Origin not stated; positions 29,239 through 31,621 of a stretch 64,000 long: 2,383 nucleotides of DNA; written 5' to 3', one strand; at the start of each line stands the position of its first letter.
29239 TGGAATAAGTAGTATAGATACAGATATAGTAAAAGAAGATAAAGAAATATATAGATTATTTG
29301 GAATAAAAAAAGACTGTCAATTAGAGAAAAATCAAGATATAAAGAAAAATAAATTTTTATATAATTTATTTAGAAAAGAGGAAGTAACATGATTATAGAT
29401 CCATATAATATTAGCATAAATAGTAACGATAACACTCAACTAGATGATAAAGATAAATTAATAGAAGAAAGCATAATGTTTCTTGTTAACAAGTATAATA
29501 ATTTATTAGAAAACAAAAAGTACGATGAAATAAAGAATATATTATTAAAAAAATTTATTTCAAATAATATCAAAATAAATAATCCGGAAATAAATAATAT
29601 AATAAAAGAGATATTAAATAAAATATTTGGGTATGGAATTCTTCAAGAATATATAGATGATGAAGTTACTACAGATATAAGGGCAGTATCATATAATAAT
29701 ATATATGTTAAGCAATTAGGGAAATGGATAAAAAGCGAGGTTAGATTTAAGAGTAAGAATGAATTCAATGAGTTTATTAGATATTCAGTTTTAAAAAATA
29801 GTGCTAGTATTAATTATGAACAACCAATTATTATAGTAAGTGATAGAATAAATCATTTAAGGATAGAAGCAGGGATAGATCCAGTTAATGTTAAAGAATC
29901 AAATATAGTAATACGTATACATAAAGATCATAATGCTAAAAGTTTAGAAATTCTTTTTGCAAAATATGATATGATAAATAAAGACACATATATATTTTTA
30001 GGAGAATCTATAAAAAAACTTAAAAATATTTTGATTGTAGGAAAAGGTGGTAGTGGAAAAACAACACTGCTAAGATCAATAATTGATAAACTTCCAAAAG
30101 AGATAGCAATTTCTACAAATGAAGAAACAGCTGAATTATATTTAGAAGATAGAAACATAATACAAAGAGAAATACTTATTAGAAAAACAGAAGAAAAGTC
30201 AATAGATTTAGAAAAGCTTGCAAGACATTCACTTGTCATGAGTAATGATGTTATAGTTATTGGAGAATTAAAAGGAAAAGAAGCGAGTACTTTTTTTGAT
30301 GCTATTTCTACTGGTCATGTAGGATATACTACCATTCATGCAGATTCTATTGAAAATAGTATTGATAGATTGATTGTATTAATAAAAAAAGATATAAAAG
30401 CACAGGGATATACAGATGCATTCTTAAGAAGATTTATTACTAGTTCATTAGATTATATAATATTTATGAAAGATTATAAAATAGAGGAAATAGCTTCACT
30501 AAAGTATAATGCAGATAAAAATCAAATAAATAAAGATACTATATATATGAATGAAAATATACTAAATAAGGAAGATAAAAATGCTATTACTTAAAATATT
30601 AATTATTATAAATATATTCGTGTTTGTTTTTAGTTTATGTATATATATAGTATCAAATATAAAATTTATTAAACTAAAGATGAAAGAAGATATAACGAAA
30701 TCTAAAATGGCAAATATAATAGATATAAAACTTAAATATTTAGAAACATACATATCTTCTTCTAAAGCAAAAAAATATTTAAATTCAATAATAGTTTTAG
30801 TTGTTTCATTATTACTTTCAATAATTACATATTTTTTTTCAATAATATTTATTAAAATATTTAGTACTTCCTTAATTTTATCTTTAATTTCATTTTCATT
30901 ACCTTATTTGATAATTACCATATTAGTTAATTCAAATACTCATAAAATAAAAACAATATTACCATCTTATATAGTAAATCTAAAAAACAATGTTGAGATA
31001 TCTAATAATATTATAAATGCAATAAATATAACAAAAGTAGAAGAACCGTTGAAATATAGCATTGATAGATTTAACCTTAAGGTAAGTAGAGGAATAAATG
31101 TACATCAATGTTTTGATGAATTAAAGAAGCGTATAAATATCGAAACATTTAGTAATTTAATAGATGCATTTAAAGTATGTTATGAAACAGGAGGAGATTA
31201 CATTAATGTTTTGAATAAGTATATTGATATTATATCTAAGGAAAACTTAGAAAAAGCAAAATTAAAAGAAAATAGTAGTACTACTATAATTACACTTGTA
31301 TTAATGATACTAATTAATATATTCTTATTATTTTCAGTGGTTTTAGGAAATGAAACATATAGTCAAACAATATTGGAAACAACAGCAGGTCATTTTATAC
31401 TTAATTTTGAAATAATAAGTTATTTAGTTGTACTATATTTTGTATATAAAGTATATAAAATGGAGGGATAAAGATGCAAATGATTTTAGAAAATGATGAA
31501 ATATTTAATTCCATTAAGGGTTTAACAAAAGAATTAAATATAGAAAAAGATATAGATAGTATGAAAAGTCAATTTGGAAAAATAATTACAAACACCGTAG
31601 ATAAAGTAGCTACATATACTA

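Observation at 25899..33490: Operon combining a conjugation-type VirB4 ATPase with a Tad-type TadZ-CpaF-TadB module, with no pilin, peptidase or DNA-processing genes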

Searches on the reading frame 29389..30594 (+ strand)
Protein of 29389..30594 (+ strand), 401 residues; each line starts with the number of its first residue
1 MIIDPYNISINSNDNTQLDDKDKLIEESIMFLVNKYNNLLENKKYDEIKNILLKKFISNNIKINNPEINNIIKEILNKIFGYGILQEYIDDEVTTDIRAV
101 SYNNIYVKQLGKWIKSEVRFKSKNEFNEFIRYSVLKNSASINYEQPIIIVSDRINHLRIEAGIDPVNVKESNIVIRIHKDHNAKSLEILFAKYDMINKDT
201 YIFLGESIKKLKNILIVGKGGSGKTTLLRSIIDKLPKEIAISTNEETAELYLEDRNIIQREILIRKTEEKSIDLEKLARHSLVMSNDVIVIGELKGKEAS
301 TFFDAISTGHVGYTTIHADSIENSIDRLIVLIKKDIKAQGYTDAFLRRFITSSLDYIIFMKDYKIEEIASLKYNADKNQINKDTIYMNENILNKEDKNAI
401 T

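Call 3: search_protein_families(library=pfam, proteins=[window:29389-30594:+], max_evalue=0.1)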
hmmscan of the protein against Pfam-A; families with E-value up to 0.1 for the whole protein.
window:29389-30594:+ (401 aa): 26 families (the best 25 are shown)
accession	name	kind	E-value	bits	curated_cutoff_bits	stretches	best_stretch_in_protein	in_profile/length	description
PF00437.27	T2SSE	-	1.2e-25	90.4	24.9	1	147-357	70-272/370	Type II/IV secretion system protein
PF13191.12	AAA_16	-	0.00023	22.1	32.6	1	212-306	25-120/167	AAA ATPase domain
PF00005.33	ABC_tran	-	0.00034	21.7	25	1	208-262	8-61/137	ABC transporter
PF01580.24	FtsK_SpoIIIE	-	0.0006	19.8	24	1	194-232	25-60/221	FtsK/SpoIIIE family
PF13401.12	AAA_22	-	0.0011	19.8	27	1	213-256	7-45/130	AAA domain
PF12775.13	AAA_7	-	0.0011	19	25.8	1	202-242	24-64/181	P-loop containing dynein motor region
PF13555.12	AAA_29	-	0.0012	19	27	1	211-229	22-40/61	P-loop containing region of AAA domain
PF02492.25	cobW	-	0.0012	18.9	20.7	1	214-259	3-48/180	CobW/HypB/UreG, nucleotide-binding domain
PF25199.1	nSTAND_NTPase5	-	0.0019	18.5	34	1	207-236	37-66/145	Novel STAND NTPase 5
PF13479.12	AAA_24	-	0.0021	18.4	27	1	212-334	3-86/195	AAA domain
PF13671.12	AAA_33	-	0.0029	18.4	27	1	214-259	2-46/143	AAA domain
PF00931.28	NB-ARC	-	0.0045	16.7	23.5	1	212-235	19-42/248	NB-ARC domain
PF01443.25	Viral_helicase1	-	0.0056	17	21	1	214-255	1-36/228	Viral superfamily 1 RNA helicase core domain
PF05729.18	NACHT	-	0.0063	16.8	26.7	1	214-235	3-24/167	NACHT domain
PF13173.12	AAA_14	-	0.012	16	27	1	212-264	3-56/129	AAA domain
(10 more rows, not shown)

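Call 5: search_protein_families(library=ncbifam, proteins=[window:29389-30594:+], max_evalue=0.1)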
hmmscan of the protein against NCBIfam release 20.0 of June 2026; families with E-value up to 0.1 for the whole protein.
window:29389-30594:+ (401 aa): 40 families (the best 25 are shown)
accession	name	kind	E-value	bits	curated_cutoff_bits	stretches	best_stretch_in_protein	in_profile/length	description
TIGR02788.1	VirB11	equivalog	1.7e-36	125.9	249.95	2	198-364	131-298/308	P-type DNA transfer ATPase VirB11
NF058587.1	archaellum_moto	equivalog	8.2e-31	107.3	550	1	22-328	89-393/527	archaellum flagellar ATPase motor FlaI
TIGR02782.1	TrbB_P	equivalog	6.6e-29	101.2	304.55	1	77-367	7-289/303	P-type conjugative transfer ATPase TrbB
TIGR03819.1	heli_sec_ATPase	hypoth_equivalog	4.4e-28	98.5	373.15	1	63-359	33-324/340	TadA family conjugal transfer-associated ATPase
NF010425.0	PRK13851.1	equivalog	4.9e-21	75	461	1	180-377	133-330/344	type IV secretion system protein VirB11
NF010469.0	PRK13894.1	subfamily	6.2e-21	75.1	508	1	67-339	10-275/320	conjugal transfer ATPase TrbB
NF010475.0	PRK13900.1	equivalog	4e-18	65.6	389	1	179-362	133-311/333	type IV secretion system ATPase VirB11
NF010407.0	PRK13833.1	subfamily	1.1e-17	64.5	499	1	89-333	26-264/323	conjugal transfer protein TrbB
NF041000.1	ATPase_ComGA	equivalog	1.4e-15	57.1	300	1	163-332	87-246/267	competence type IV pilus ATPase ComGA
TIGR01420.1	pilT_fam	subfamily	2.2e-14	53.4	319.1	1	214-335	125-246/343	PilT/PilU family type 4a pilus ATPase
NF053672.1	bindosome_BasE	exception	7.6e-13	48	1000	1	211-337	270-397/512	bindosome assembly system ATPase subunit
NF007755.0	PRK10436.1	equivalog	4.2e-09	35.6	617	1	172-329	183-333/465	type II secretion system protein GspE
TIGR02525.1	plasmid_TraJ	equivalog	6.9e-08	31.8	368.3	1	215-343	153-284/372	plasmid transfer ATPase TraJ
TIGR02533.1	type_II_gspE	equivalog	8.6e-08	31.3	630.25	1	172-329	207-357/486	type II secretion system ATPase GspE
NF053534.1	T4PilAsmATPsTfpB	equivalog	1.3e-07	30.5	850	1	214-330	339-451/584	type IV pilus assembly ATPase TfpB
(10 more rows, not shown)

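Call 35: search_solved_structures(query=window:29389-30594:+, max_evalue=0.00001)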
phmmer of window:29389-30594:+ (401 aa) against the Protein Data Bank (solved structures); distinct sequences matched with E-value up to 0.00001: 16.
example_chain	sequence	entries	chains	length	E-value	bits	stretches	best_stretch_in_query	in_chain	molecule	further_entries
8rkd_E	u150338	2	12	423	1.4e-20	77.2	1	45-358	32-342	Pilus assembly ATPase CpaF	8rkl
8rjf_A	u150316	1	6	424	1.4e-20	77.2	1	45-358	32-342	Pilus assembly ATPase CpaF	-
9e24_A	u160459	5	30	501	2.3e-20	76.5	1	45-358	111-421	CpaF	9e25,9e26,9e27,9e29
2oap_1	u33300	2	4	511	8.1e-20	74.7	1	74-328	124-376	Type II secretion system protein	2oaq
1g6o_A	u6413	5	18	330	1e-18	71.1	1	98-361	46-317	CAG-ALPHA | virB11 homolog | Cag-alfa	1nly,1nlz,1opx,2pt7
6bge_A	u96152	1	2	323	1.1e-18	71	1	98-360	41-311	VirB11-like protein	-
4ii7_A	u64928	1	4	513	6.7e-16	61.8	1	25-329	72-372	FlaI ATPase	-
4ihq_A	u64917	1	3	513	4.4e-15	59.1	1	25-329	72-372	FlaI ATPase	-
2gza_A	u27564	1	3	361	1e-13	54.6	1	200-359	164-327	Type IV secretion system protein VirB11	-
10my_A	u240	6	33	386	6.5e-08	35.5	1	207-345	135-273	PilT/PilU family type 4a pilus ATPase | Twitching motility protein PilT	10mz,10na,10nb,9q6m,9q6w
3jvu_A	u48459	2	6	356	1.2e-07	34.7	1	214-339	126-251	Twitching mobility protein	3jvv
2eyu_A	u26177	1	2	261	3.1e-07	33.3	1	209-332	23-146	twitching motility protein PilT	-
2gsz_A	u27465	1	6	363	6.1e-07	32.3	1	209-332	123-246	twitching motility protein PilT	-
2ewv_A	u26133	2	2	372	6.2e-07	32.3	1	209-332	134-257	twitching motility protein PilT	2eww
6ojx_A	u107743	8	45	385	8.6e-07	31.8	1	213-331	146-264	Twitching motility pilus retraction ATPase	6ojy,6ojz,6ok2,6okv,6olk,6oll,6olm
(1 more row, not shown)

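Call 47: search_protein_families(library=padloc, proteins=[window:29389-30594:+], max_evalue=0.01)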
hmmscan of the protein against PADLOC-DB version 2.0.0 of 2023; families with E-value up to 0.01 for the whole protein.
window:29389-30594:+ (401 aa): 3 families
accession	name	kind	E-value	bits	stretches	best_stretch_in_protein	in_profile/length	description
PDLC04140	mad8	-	4.4e-05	21.1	1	209-268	25-67/314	mads_8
PDLC00304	PtuA1|PtuA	-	0.0018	15.5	1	212-276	40-104/444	AAA ATPase domain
PDLC02499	BrxF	-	0.0025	16.2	1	211-267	21-75/133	BrxF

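Call 48: search_protein_families(library=phrogs, proteins=[window:29389-30594:+], max_evalue=0.01)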
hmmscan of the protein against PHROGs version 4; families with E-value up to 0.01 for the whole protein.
window:29389-30594:+ (401 aa): 6 families
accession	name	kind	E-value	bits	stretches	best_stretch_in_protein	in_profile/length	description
phrog_19065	-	unknown function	1.9e-08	34.4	1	172-329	195-356/522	-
phrog_325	-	DNA, RNA and nucleotide metabolism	2.6e-06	27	1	168-240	439-523/986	Dda-like helicase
phrog_139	-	other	0.002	18.6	1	159-235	28-107/342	deoxynucleoside monophosphate kinase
phrog_4339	-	unknown function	0.0037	17.5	1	208-233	49-73/552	-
phrog_800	-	head and packaging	0.0041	16.8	0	209-242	30-63/511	terminase small subunit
phrog_33234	-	unknown function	0.0066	17.7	0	202-256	20-76/99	-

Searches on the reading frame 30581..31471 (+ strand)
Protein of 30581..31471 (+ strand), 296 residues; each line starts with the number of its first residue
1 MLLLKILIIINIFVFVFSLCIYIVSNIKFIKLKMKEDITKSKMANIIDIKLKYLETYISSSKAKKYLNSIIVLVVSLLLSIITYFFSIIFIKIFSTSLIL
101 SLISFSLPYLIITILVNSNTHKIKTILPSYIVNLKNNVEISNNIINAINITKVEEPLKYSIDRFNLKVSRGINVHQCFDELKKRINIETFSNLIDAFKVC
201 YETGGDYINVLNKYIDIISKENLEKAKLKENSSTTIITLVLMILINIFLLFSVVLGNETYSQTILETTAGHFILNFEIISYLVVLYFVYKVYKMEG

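Call 3: search_protein_families(library=pfam, proteins=[window:30581-31471:+], max_evalue=0.1)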
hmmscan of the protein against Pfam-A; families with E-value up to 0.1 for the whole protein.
window:30581-31471:+ (296 aa): 1 family
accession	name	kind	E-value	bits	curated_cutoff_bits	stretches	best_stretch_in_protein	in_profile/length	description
PF00482.28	T2SSF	-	5.5e-07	30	25.2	1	154-254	28-124/125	Type II secretion system (T2SS), protein F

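Call 5: search_protein_families(library=ncbifam, proteins=[window:30581-31471:+], max_evalue=0.1)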
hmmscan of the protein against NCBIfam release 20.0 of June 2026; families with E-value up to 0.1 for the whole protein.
window:30581-31471:+ (296 aa): 0 families

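Call 47: search_protein_families(library=padloc, proteins=[window:30581-31471:+], max_evalue=0.01)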
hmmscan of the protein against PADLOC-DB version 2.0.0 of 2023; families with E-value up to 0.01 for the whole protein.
window:30581-31471:+ (296 aa): 0 families

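Call 48: search_protein_families(library=phrogs, proteins=[window:30581-31471:+], max_evalue=0.01)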
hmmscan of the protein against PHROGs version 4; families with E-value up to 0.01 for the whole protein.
window:30581-31471:+ (296 aa): 0 families

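Call 92: search_solved_structures(query=A6, max_evalue=1)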
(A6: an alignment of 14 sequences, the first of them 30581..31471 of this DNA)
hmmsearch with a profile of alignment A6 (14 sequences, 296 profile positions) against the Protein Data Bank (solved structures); distinct sequences matched with E-value up to 1: 1.
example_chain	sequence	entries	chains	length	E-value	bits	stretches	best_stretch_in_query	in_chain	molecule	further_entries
3jc8_Ca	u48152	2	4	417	0.0022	20.5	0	162-219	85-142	Type 4 fimbrial assembly protein PilC | PilC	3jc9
